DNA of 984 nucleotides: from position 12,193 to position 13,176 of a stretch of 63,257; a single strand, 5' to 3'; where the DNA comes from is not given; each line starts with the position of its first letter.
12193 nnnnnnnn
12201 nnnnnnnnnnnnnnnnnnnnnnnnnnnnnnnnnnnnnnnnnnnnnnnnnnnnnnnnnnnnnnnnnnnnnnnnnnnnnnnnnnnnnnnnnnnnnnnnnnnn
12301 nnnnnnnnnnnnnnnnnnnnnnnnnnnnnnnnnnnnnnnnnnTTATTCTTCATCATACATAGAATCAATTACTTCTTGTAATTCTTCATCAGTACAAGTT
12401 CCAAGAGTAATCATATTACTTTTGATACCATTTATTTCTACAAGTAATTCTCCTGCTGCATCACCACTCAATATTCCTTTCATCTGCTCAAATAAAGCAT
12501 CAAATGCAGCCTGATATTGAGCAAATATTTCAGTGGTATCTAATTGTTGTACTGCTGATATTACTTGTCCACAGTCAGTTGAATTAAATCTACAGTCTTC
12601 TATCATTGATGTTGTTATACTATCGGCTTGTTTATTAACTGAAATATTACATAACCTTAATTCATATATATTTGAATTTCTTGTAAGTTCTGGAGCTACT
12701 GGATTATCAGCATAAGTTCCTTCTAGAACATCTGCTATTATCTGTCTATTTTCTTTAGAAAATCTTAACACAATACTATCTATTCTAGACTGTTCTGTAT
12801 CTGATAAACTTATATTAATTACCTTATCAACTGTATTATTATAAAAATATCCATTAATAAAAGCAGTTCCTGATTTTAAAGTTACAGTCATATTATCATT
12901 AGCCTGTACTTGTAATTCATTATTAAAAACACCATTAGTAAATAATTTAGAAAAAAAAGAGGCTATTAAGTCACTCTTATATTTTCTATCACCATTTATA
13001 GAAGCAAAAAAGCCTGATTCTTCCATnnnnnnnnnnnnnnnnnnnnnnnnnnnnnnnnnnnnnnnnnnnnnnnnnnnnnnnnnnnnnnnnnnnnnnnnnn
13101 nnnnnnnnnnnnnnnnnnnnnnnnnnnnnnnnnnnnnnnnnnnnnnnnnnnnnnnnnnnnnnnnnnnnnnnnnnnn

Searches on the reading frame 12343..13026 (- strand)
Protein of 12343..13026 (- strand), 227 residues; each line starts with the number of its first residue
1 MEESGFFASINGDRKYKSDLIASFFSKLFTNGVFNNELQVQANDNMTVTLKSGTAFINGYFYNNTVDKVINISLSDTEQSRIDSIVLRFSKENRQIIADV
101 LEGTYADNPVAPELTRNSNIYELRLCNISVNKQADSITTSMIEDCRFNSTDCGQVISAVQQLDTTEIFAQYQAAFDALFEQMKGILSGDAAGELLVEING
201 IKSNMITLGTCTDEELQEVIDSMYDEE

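Call 7: search_protein_families(library=phrogs, proteins=[window:12343-13026:-], max_evalue=0.01)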
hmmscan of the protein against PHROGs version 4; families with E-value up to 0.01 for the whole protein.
window:12343-13026:- (227 aa): 11 families
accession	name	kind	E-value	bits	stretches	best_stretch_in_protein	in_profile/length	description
phrog_1220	-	head and packaging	1.4e-62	213.7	1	1-186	7-227/574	head protein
phrog_9534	-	head and packaging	1.3e-49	170.5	1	1-180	1-182/303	head protein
phrog_27282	-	unknown function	1.3e-46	160.5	1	1-205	2-222/445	-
phrog_35103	-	unknown function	2.2e-39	136.2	1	1-172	1-176/916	-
phrog_5339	-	head and packaging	1.1e-36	127.4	1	2-177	6-186/633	virion structural protein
phrog_18805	-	unknown function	3.6e-21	76.5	1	4-214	5-221/457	-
phrog_17342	-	unknown function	1.5e-12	48.5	1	39-158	45-170/326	-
phrog_13571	-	head and packaging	1.2e-08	35.6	1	36-145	34-148/356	virion structural protein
phrog_3398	-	head and packaging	0.00014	22.3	1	31-163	41-183/359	virion structural protein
phrog_13141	-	unknown function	0.0007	19.9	1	36-122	39-132/297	-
phrog_358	-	unknown function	0.0055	14.9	1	29-149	323-438/2056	-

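Call 8: search_protein_families(library=pfam, proteins=[window:12343-13026:-], max_evalue=0.1)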
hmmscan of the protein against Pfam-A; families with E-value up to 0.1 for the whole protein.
window:12343-13026:- (227 aa): 0 families

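Call 9: search_dna_similar(query=window:12343-13026:-, collection=phages, mode=protein, max_rows=25)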
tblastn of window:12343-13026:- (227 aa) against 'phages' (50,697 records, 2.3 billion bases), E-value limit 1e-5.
Records with a match: 267; places in all: 268; records where one place covers at least 80% of the query: 43.
Best place of each record, by identity: <60% 267.
By first word of the organism name: Paenibacillus 107; Streptomyces 71; Lactococcus 23; Siphovirus 12; Bacteriophage 11; Microbacterium 8; Butyrivibrio 7; Clostridium 6; Enterococcus 5; Faecalibacterium 3; and 11 more.
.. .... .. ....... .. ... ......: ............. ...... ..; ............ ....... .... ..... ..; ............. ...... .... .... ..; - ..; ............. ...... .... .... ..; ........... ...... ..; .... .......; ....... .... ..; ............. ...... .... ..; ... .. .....
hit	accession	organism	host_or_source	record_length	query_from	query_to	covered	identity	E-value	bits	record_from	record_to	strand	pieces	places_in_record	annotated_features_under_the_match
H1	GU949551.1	Clostridium phage phiCD6356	Clostridium difficile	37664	1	208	92%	40.2%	3e-43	160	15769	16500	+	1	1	truncated putative phage structural protein | hypothetical protein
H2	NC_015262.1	Clostridium phage phiCD6356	Clostridium difficile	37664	1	208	92%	40.2%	3e-43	160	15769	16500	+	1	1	head protein | minor tail protein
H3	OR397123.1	Clostridioides phage AR1074-1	Clostridioides difficile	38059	1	214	94%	38.0%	2e-40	152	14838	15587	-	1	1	hypothetical protein (x2)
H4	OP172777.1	Clostridium phage CS266P3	Clostridium_AP sp000509125 DA266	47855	2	225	99%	33.5%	7e-24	104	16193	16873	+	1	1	hypothetical protein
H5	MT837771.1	Bacteriophage sp.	human fecal samples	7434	1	175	77%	42.1%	2e-36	140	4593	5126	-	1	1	record has no annotation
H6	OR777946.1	Phage nd12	-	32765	1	175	77%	42.1%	2e-36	140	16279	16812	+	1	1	structural protein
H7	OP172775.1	Clostridium phage CS266P1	Clostridium_AP sp000509125 DA266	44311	2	225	99%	32.6%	8e-23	101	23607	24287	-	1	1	hypothetical protein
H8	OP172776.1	Clostridium phage CS266P2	Clostridium_AP sp000509125 DA266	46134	2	225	99%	32.6%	8e-23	101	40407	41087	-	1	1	hypothetical protein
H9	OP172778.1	Clostridium phage CS266P4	Clostridium_AP sp000509125 DA266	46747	2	225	99%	32.6%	8e-23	101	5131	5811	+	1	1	hypothetical protein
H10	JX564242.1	Lactococcus phage Q33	Lactococcus lactis P335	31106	11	206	86%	35.3%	2e-17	86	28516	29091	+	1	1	tail structural protein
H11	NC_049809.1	Lactococcus phage Q33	Lactococcus lactis P335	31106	11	206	86%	35.3%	2e-17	86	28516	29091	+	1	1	head protein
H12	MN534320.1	Lactococcus phage proPhi7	Lactococcus lactis subsp. cremoris TIFN7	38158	10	223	94%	32.1%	3e-17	86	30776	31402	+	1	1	baseplate protein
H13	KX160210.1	Lactococcus phage 62502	Lactococcus lactis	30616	11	206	86%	34.8%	2e-17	86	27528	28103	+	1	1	baseplate/receptor binding protein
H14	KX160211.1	Lactococcus phage 62503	Lactococcus lactis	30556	11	206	86%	34.8%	2e-17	86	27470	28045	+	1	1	baseplate/receptor binding protein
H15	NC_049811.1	Lactococcus phage 62503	Lactococcus lactis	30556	11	206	86%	34.8%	2e-17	86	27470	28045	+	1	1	head protein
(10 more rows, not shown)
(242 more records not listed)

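Call 11: get_annotated_region(hit=H1, flank=5000)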
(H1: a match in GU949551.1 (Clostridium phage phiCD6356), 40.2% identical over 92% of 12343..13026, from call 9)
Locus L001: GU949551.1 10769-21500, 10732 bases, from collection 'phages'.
description: Clostridium phage phiCD6356, complete genome.
organism: Clostridium phage phiCD6356 (NCBI taxid 864178)
taxonomy: Viruses; Duplodnaviria; Heunggongvirae; Uroviricota; Caudoviricetes
host: Clostridium difficile; source: -; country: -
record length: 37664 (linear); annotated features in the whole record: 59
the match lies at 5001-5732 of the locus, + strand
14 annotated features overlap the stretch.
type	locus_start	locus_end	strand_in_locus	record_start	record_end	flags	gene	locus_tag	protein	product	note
CDS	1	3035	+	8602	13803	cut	-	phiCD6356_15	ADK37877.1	putative phage tail tape measure protein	-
CDS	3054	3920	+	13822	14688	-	-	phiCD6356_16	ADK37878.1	putative phage tail protein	-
CDS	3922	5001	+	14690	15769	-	-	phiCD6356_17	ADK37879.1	hypothetical protein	-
CDS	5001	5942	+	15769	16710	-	-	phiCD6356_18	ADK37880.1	truncated putative phage structural protein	-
CDS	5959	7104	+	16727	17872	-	-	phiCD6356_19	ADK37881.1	putative tail fiber protein H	-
CDS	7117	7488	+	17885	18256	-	-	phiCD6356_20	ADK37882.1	hypothetical protein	-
CDS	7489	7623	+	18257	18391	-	-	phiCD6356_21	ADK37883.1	hypothetical protein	-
CDS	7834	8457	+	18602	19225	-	-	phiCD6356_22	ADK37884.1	hypothetical protein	-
CDS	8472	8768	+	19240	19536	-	-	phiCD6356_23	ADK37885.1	hypothetical protein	-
CDS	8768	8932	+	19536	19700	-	-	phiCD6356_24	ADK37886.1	hypothetical protein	-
CDS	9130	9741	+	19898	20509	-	-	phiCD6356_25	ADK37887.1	hypothetical protein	-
CDS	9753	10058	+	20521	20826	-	-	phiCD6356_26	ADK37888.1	hypothetical protein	-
CDS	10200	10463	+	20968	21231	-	-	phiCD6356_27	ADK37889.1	hypothetical protein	-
CDS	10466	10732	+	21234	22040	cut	-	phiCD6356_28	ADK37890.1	probable phage N-acetylmuramoyl-L-alanine amidase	endolysin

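Call 12: get_annotated_region(hit=H3, flank=5000)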
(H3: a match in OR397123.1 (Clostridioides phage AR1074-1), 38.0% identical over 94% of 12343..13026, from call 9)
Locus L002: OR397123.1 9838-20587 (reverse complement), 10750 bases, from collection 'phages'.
description: Clostridioides phage AR1074-1, complete genome.
organism: Clostridioides phage AR1074-1 (NCBI taxid 3068252)
taxonomy: Viruses; Duplodnaviria; Heunggongvirae; Uroviricota; Caudoviricetes
host: Clostridioides difficile; source: Homo sapiens; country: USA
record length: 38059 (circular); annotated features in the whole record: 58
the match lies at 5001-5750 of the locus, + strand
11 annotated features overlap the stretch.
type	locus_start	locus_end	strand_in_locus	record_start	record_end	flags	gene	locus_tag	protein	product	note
CDS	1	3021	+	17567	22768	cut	smc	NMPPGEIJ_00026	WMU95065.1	chromosome partition protein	chromosome partition protein Smc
CDS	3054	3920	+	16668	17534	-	-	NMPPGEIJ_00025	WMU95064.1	hypothetical protein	-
CDS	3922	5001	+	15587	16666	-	-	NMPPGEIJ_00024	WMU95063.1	hypothetical protein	-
CDS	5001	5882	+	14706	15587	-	-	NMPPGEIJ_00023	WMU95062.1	hypothetical protein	-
CDS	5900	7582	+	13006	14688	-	-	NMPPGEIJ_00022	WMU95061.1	hypothetical protein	-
CDS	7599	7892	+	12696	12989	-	-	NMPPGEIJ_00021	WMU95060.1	hypothetical protein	-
CDS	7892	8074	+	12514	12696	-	-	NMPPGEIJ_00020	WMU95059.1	hypothetical protein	-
CDS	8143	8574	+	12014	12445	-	-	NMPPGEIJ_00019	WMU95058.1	hypothetical protein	-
CDS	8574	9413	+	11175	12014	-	-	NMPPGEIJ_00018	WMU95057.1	hypothetical protein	-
CDS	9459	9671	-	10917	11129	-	-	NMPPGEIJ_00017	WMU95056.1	hypothetical protein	-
CDS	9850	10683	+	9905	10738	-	-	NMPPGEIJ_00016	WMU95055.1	hypothetical protein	-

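Call 18: find_related_loci(query=window:12343-13026:-, collection=viral_contigs, flank=4000)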
Query window:12343-13026:- (227 aa) in viral_contigs; peptide patterns used: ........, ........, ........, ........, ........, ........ (x = any residue, [..] = any of these).
16 stretches matched a pattern; 3 encode a relative of the query (tblastn E <= 1e-3); 3 distinct loci.
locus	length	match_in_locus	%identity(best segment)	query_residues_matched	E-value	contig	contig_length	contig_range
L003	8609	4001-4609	71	1-203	1e-99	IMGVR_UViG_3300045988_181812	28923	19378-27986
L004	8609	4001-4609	70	1-203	2e-99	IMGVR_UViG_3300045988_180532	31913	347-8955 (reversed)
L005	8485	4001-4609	70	1-203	2e-99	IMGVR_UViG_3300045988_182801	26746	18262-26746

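Call 24: find_related_loci(query=A1, collection=metagenome_contigs, flank=3500)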
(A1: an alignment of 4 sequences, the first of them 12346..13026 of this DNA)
Query A1 (227 aa) in metagenome_contigs; peptide patterns used: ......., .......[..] (x = any residue, [..] = any of these).
161 stretches matched a pattern; 7 encode a relative of the query (tblastn E <= 1e-3); 7 distinct loci.
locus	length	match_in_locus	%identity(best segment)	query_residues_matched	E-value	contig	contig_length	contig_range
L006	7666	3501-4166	74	1-222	1e-112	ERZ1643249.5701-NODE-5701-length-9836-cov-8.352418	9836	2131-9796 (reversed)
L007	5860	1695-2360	73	1-222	2e-112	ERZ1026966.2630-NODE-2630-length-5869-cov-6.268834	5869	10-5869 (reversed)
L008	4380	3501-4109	71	1-203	2e-100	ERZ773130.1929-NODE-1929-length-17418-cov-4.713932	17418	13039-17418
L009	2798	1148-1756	71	1-203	1e-101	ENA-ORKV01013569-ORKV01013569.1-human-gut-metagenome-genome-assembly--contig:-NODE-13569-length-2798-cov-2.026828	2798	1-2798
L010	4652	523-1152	66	1-213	2e-86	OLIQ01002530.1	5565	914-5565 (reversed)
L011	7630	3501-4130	65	1-213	3e-84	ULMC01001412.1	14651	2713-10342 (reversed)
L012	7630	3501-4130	65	1-213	3e-84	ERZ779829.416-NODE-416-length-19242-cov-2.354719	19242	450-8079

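Call 25: find_related_loci(query=A1, collection=genome_contigs, flank=3500)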
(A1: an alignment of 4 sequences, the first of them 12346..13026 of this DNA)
Query A1 (227 aa) in genome_contigs; peptide patterns used: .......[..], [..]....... (x = any residue, [..] = any of these).
87 stretches matched a pattern; 10 encode a relative of the query (tblastn E <= 1e-3); 10 distinct loci.
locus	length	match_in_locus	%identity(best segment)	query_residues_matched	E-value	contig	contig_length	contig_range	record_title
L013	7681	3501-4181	96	1-227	2e-146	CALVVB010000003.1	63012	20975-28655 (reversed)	MAG: uncultured Bacilli bacterium isolate BRZ_ET__bin56 genome assembly, contig: BRZ_ET__NODE_580_length_63012_cov_62.03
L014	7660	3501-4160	88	1-220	4e-131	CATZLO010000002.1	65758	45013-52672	MAG TPA_asm: uncultured Bacilli bacterium isolate ERR9578272_bin.30_MetaWRAP_v1.3_MAG genome assembly, contig: ERZ185339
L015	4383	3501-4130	67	1-213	6e-88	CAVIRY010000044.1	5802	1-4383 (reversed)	bacterium isolate G02625-L1_cleanbin_000031 genome assembly, contig: Spades_G02625-L1_contig_4046, whole genome shotgun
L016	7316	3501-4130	66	1-213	1e-84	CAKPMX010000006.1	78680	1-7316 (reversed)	MAG: uncultured Bacilli bacterium isolate REFINED_METABAT215_TOP10_CONTIGS_1500_ASSEMBLY_K77_MERGED__Nepal_MoBio_Fiber-H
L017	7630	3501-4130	65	1-213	5e-84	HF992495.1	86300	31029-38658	Mycoplasma sp. CAG:877 genomic scaffold, scf52, whole genome shotgun sequence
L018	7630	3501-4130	65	1-213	5e-84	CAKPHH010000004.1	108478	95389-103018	MAG: uncultured Bacilli bacterium isolate REFINED_METABAT215_TOP10_CONTIGS_1500_ASSEMBLY_K77_MERGED__Hadza_MoBio_hadza-I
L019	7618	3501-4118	52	1-206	8e-63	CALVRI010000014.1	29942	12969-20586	MAG: uncultured Bacilli bacterium isolate BRZ_LG__bin9 genome assembly, contig: BRZ_LG__NODE_1660_length_29942_cov_21.55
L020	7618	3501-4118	52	1-209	1e-62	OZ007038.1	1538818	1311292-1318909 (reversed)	MAG: uncultured Bacilli bacterium isolate 6755_HET_CTRL_contig_17442_metaflye_circ MAG genome assembly, chromosome: 1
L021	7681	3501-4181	40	1-222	2e-48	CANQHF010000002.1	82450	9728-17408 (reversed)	MAG: uncultured Bacilli bacterium isolate Lapin-030__bin25 genome assembly, contig: Lapin-030__NODE_416_length_82450_cov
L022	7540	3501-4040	44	2-181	2e-46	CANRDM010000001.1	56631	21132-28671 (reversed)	MAG: uncultured Bacilli bacterium isolate Lapin-026__bin104 genome assembly, contig: Lapin-026__NODE_567_length_56631_co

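Call 26: find_related_loci(query=A1, collection=viral_contigs, flank=3500)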
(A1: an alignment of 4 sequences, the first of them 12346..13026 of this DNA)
Query A1 (227 aa) in viral_contigs; peptide patterns used: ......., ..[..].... (x = any residue, [..] = any of these).
245 stretches matched a pattern; 57 encode a relative of the query (tblastn E <= 1e-3); 57 distinct loci.
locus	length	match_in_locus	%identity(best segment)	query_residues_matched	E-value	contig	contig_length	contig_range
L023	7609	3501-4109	71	1-203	2e-98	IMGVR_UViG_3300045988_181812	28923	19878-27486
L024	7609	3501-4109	70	1-203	3e-98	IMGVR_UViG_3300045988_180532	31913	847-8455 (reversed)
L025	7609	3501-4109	70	1-203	3e-98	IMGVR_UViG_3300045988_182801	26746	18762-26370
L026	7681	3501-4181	45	2-207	1e-54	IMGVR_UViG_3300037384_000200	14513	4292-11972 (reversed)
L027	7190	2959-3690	42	2-226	1e-54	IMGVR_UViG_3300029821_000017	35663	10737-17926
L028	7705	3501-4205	43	1-221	3e-52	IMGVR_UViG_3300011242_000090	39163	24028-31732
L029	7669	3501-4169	44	1-199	2e-50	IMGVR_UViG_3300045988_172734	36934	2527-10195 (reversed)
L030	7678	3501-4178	42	3-224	3e-50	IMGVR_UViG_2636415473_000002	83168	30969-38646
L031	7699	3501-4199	42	1-219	6e-50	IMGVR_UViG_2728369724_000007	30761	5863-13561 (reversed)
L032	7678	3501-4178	42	1-202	3e-49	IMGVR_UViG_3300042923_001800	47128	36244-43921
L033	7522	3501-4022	48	2-172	8e-49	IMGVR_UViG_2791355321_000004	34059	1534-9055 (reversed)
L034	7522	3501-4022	47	2-172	1e-48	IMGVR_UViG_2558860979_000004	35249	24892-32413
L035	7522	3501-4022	48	2-172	4e-48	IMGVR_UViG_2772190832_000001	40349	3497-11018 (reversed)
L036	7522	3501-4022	48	2-172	4e-48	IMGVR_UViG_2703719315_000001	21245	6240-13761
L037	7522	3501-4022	48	2-172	4e-48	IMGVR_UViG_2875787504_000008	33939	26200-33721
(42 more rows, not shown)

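Call 39: find_homologous_proteins(query=A1, max_evalue=1e-40)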
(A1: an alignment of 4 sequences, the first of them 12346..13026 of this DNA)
Query A1 (4 sequences) (227 aa, profile of the alignment): 107 proteins with E <= 1e-40 among 3482 candidates.
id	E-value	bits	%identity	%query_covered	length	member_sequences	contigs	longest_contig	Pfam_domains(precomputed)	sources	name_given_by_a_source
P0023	6.7e-166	568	70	89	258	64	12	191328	-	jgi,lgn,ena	jgi:hypothetical protein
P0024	4.7e-150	516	84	90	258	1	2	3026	-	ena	-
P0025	1.3e-134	466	67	94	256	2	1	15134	-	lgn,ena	-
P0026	3.1e-123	428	100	100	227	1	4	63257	-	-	-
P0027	6.0e-123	427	98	100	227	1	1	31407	-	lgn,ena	-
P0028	6.6e-123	427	99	100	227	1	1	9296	-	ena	-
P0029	7.7e-123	427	99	100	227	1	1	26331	-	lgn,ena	-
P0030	1.1e-122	427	98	100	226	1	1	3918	-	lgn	-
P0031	1.1e-122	426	97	97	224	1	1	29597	-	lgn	-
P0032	1.3e-122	426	98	100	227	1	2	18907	-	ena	-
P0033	1.5e-122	426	97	100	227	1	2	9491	-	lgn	-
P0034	2.3e-122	425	97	100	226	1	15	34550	-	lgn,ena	-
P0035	2.3e-122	425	97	97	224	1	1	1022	-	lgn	-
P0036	2.4e-122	425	96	97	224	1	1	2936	-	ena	-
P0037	2.8e-122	425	97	97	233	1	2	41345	-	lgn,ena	-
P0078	3.3e-103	363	73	98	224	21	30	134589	-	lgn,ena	-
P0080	4.5e-103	362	75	98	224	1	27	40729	-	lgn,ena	-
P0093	4.6e-88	313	49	89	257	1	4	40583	-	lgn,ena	-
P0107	3.1e-74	268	52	96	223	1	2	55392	-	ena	-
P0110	1.3e-73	266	48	93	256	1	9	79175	-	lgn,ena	-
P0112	4.8e-73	264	55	97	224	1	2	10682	-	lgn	-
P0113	2.3e-72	262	50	89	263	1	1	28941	PF02839.20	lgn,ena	-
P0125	4.7e-59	218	52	91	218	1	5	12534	-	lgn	-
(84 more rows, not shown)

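Call 40: find_encoding_contigs(protein=P0034, flank=3000, max_places=10)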
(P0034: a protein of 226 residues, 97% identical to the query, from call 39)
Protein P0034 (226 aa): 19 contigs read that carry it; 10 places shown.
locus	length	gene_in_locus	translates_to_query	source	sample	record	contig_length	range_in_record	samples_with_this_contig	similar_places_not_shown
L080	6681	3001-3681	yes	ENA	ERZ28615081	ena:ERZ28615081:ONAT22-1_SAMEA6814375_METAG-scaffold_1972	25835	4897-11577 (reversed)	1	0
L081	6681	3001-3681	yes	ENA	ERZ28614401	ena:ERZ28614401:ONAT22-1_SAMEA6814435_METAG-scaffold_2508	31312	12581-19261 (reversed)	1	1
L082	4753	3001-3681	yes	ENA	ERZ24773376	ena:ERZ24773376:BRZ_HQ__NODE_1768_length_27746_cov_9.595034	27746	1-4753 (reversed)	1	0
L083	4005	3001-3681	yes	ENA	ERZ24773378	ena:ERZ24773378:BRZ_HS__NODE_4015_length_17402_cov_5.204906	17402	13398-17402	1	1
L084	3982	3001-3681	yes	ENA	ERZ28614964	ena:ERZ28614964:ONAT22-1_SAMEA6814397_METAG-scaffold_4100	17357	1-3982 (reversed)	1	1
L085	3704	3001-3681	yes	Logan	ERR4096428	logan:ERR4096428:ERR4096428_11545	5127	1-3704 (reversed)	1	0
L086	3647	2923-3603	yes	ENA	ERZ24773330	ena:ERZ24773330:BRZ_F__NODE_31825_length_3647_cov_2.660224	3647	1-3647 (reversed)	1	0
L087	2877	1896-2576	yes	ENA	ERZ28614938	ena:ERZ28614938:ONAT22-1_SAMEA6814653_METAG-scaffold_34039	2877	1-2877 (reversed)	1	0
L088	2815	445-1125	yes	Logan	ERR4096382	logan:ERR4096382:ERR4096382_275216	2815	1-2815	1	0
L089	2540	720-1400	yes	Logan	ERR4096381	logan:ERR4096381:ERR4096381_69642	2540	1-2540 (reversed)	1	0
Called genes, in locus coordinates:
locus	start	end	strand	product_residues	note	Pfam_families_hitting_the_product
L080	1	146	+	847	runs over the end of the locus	PF10145:PhageMin_Tail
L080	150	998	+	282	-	PF22768:SPP1_Dit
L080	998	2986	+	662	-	PF25852:DUF6242_C (faint), PF14594:Sipho_Gp37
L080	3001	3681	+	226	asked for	-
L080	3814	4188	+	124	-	PF09458:H_lectin (weak)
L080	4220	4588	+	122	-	-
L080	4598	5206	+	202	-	-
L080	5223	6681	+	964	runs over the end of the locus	-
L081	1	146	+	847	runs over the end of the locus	PF10145:PhageMin_Tail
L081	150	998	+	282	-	PF22768:SPP1_Dit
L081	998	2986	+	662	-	PF25852:DUF6242_C (weak), PF14594:Sipho_Gp37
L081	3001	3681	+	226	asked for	-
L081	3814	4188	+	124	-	PF21882:Gp53-like_C (faint), PF09458:H_lectin (weak)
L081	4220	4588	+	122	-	-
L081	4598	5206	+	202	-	-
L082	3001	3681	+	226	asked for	-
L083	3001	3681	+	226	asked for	-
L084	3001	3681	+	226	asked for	-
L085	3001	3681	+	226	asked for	-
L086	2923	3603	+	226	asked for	-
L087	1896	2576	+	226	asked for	-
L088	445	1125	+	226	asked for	-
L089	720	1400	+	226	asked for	-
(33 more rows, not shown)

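Call 41: find_encoding_contigs(protein=P0078, flank=3000, max_places=10)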
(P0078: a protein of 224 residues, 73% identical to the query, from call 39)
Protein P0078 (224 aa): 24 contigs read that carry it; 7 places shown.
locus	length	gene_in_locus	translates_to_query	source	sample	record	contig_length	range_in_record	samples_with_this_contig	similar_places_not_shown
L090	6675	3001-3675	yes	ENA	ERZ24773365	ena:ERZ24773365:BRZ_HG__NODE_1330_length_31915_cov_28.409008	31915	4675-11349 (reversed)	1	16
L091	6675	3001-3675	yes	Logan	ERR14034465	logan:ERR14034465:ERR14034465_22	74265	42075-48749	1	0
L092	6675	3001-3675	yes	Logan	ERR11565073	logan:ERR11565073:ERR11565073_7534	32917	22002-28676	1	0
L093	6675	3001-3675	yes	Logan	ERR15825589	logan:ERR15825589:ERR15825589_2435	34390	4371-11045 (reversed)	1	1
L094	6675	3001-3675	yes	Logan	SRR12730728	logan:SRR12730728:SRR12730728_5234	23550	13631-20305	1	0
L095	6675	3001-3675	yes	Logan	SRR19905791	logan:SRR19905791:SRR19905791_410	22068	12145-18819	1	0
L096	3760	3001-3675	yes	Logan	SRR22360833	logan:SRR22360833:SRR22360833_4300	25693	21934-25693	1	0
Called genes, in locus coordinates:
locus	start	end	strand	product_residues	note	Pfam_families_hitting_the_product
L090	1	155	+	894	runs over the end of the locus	PF10145:PhageMin_Tail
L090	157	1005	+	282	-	PF22768:SPP1_Dit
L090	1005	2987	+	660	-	PF25852:DUF6242_C (weak), PF14594:Sipho_Gp37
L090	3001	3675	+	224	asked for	-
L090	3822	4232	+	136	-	-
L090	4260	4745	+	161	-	-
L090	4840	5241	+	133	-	-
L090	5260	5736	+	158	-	-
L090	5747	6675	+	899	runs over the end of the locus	-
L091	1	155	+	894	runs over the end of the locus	PF10145:PhageMin_Tail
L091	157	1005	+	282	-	PF22768:SPP1_Dit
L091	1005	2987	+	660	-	PF25852:DUF6242_C (weak), PF14594:Sipho_Gp37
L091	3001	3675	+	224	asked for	-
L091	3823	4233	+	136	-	-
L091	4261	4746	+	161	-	-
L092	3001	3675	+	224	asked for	-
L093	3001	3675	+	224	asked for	-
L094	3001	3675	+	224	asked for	-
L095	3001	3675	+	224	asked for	-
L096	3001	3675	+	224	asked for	-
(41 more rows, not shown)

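Call 42: find_encoding_contigs(protein=P0080, flank=3000, max_places=10)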
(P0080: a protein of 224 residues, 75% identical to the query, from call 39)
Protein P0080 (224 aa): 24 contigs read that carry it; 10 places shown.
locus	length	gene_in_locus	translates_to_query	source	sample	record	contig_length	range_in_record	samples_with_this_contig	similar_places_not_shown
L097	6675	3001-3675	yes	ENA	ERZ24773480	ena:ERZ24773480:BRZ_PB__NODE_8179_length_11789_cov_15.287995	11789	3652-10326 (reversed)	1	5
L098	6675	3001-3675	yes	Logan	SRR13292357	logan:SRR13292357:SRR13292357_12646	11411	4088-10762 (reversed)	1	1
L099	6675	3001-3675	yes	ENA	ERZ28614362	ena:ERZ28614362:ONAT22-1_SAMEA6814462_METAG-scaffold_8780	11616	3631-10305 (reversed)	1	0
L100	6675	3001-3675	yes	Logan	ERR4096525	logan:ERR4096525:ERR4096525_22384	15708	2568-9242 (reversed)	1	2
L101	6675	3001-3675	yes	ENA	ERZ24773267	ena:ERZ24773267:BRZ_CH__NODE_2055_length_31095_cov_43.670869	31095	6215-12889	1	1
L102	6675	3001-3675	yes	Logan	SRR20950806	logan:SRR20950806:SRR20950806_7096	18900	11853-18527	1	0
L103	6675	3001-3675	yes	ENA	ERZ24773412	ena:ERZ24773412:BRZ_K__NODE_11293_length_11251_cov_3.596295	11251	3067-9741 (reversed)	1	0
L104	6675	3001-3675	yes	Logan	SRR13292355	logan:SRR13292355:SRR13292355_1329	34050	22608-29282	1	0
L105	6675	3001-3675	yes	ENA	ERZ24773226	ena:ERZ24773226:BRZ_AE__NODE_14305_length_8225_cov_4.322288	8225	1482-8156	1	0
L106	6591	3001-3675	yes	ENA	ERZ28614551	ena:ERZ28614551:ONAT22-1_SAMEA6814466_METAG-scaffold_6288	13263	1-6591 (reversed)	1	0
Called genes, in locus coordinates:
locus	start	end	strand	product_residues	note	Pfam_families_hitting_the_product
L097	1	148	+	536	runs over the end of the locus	?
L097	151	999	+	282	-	PF22768:SPP1_Dit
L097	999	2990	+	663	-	PF25852:DUF6242_C (faint), PF14594:Sipho_Gp37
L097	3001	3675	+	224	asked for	-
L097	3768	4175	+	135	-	-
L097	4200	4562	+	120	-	-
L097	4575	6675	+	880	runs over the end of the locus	-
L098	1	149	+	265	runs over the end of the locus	?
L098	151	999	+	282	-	PF05709:Sipho_tail (weak), PF22768:SPP1_Dit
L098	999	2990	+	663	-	PF25852:DUF6242_C (faint), PF14594:Sipho_Gp37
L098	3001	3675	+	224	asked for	-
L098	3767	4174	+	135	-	-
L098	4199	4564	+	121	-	-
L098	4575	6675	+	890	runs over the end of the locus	-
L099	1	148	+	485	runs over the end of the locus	?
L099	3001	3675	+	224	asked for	-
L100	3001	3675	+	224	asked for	-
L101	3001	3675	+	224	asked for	-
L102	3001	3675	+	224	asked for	-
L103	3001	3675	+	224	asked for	-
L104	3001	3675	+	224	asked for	-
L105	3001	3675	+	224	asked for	-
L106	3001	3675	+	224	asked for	-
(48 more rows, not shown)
